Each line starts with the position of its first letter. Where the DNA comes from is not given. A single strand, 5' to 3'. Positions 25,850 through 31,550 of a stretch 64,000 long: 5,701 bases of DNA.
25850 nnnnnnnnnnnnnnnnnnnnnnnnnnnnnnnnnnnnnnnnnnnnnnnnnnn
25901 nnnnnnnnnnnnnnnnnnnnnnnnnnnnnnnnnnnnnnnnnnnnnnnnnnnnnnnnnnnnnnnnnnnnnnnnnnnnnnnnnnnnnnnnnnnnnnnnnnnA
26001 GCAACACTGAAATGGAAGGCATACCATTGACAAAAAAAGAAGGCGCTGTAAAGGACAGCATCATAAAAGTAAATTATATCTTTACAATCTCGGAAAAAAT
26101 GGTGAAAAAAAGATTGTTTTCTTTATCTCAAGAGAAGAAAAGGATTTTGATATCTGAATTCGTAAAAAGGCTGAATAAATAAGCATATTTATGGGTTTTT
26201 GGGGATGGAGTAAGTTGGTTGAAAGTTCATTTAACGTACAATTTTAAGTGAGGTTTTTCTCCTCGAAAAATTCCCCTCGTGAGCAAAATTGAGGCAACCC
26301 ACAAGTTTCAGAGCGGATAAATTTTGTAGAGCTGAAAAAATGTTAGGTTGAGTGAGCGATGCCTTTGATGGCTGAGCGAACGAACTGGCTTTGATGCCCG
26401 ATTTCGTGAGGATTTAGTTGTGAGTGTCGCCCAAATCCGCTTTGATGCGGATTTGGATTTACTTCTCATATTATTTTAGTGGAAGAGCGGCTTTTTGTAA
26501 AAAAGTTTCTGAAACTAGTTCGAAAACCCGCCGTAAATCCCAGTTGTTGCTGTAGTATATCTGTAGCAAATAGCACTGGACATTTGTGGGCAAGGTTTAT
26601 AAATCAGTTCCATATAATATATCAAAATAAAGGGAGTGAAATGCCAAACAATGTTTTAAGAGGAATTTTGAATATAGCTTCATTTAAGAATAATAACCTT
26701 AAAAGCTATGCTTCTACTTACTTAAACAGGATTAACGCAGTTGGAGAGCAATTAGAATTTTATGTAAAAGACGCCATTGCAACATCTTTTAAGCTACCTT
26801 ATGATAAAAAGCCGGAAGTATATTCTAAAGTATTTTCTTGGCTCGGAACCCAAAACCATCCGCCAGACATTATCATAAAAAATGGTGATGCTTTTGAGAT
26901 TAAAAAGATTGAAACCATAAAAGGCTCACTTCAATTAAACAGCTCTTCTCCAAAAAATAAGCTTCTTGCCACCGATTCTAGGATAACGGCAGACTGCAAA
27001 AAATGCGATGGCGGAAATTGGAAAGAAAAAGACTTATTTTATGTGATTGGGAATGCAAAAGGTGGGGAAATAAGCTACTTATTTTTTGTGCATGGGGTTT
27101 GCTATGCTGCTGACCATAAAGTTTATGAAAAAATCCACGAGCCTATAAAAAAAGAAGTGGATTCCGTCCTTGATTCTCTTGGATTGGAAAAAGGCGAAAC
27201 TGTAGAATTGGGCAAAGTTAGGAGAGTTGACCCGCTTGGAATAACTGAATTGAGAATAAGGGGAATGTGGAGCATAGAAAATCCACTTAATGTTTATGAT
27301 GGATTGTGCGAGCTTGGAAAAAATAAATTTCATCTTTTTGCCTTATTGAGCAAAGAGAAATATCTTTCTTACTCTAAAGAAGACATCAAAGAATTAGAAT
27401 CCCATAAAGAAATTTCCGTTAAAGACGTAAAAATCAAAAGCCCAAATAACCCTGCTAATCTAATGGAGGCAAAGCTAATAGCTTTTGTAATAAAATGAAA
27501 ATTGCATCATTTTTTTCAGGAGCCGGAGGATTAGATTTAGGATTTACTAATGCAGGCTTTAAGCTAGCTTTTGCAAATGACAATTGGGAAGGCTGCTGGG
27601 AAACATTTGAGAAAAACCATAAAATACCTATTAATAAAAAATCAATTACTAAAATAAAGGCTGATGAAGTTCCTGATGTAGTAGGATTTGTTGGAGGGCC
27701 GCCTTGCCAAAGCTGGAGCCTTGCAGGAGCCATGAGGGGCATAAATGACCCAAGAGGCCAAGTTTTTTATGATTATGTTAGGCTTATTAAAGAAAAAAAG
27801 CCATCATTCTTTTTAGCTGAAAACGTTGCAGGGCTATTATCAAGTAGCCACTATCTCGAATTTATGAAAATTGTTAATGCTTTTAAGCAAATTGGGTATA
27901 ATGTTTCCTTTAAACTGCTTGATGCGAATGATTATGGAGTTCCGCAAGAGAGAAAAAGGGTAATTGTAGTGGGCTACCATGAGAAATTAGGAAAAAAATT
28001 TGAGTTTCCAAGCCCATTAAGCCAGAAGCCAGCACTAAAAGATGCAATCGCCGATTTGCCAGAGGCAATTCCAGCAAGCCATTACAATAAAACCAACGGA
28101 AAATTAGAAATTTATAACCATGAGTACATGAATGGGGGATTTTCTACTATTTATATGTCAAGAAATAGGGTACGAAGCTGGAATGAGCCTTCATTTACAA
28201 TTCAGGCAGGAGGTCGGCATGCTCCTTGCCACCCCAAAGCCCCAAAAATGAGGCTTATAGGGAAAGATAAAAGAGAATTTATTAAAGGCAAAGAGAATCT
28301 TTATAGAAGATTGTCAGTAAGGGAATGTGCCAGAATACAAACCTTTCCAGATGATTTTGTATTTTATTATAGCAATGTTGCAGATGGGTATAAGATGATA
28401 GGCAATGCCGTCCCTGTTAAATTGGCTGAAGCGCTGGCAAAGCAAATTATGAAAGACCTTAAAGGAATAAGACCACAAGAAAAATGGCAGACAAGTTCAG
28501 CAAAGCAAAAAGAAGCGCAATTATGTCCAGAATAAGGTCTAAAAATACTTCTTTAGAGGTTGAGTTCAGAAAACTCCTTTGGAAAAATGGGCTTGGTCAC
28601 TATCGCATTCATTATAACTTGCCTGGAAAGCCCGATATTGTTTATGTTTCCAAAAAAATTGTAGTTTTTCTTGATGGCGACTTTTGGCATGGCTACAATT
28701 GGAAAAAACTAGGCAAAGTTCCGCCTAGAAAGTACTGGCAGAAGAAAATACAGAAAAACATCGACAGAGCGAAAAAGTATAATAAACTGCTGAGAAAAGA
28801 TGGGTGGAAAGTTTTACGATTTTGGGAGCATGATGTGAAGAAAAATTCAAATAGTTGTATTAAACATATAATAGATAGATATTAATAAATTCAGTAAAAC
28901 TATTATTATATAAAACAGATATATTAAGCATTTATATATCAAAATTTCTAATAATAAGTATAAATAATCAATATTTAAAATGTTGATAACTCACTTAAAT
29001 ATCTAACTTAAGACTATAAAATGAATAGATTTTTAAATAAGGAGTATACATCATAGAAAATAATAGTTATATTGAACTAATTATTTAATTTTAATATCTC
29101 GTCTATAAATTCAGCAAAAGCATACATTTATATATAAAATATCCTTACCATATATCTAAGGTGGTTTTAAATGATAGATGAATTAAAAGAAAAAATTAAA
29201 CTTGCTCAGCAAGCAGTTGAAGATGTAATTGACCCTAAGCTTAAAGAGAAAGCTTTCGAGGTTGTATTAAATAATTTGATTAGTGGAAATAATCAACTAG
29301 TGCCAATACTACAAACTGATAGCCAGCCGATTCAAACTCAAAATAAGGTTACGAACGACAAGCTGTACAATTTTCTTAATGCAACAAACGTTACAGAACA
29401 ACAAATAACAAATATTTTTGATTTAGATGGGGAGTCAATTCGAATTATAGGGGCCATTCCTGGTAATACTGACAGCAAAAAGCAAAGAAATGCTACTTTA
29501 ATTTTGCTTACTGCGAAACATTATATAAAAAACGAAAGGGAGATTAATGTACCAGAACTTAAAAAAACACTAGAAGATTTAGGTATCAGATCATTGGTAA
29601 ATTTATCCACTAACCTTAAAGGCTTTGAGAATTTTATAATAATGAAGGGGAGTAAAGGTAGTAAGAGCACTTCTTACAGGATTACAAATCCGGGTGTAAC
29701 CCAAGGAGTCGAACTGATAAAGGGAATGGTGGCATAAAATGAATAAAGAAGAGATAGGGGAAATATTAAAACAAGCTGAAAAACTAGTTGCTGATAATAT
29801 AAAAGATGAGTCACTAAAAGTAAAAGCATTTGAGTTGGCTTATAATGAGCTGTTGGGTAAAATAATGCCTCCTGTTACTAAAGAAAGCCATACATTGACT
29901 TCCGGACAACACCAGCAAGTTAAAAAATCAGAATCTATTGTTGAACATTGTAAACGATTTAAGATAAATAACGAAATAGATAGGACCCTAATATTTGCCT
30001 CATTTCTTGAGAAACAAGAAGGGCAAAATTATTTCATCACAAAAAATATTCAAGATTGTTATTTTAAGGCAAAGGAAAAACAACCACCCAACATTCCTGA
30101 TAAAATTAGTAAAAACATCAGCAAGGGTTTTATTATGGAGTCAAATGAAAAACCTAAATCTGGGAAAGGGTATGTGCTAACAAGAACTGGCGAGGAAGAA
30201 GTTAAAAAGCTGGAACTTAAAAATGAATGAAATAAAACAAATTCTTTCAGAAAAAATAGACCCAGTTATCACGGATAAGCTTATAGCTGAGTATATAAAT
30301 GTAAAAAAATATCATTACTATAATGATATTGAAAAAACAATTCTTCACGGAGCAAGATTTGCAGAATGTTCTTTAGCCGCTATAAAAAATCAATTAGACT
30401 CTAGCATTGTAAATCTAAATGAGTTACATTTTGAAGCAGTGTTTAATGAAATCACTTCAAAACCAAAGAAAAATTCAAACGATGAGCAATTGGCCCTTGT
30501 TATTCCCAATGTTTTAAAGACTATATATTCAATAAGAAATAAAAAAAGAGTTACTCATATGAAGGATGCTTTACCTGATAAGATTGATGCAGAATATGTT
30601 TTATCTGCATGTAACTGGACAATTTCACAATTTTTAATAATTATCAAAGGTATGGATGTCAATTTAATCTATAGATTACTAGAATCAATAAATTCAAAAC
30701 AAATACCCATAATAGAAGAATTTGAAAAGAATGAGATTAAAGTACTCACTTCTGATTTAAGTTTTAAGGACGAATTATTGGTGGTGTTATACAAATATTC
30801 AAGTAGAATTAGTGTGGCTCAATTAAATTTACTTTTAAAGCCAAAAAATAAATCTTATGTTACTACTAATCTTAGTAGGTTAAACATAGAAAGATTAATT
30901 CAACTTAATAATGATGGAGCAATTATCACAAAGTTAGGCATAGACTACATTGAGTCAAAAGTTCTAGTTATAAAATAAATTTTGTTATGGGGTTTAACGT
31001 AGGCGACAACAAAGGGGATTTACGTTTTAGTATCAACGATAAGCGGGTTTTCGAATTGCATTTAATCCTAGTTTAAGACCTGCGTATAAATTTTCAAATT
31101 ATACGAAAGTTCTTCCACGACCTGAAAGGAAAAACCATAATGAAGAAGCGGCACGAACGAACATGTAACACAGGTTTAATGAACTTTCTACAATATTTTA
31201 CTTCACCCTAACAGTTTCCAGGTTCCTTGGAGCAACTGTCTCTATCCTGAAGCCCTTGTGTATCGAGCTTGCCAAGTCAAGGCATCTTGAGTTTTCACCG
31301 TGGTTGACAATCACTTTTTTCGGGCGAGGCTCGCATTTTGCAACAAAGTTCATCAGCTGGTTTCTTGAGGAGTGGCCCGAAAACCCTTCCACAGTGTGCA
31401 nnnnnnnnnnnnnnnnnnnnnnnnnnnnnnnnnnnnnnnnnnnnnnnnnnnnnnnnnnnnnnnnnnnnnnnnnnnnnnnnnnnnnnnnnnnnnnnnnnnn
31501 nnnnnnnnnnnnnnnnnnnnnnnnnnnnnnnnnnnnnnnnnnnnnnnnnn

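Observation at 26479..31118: Inverted copies of a dispersed element bracket a 4.6-kb cargo island (R-M-Vsr plus three unknown genes)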

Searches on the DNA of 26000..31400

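Call 49: search_rna_families(source=window, start=26000, end=31400, threshold=evalue, max_evalue=5)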
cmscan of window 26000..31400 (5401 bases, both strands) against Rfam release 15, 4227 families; matches with E-value up to 5: 3.
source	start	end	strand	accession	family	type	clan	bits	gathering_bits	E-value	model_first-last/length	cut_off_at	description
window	30470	30538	-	RF02425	SpF01_sRNA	Gene; sRNA;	-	26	55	2.1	1-80/80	no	Streptococcus sRNA SpF01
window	30394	30490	+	RF02508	Atu_Ti4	Gene; sRNA;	-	18.6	40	3.2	1-107/107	no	Rhizobiales sRNA Atu_Ti4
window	29181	29273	+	RF01637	ceN47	Gene; snRNA; snoRNA; CD-box;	-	17.1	35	3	1-155/155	no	Nematode snoRNA ceN47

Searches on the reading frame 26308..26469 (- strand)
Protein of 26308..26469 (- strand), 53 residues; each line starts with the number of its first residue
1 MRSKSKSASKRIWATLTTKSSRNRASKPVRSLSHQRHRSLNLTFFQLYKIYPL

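Call 35: search_protein_families(library=padloc, proteins=[window:26308-26469:-], max_evalue=0.01)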
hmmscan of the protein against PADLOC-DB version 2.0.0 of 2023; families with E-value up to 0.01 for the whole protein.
window:26308-26469:- (53 aa): 0 families

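Call 36: search_protein_families(library=phrogs, proteins=[window:26308-26469:-], max_evalue=0.01)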
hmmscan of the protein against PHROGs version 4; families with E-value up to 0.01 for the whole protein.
window:26308-26469:- (53 aa): 0 families

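Call 37: search_protein_families(library=ncbifam, proteins=[window:26308-26469:-], max_evalue=0.01)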
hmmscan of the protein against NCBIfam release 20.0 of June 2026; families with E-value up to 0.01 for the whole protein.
window:26308-26469:- (53 aa): 0 families
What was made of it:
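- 26341..26478 (+): Hairpin-rich spacer with three stem-loops that share the loop TTTGAT, including the 10-bp stem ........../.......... at 26430-26457. A 40-bp insertion/deletion polymorphism lies after about 26399. The 53-aa ORF at 26308-26469(-) has no family hit (calls 35-37) and is probably spurious.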
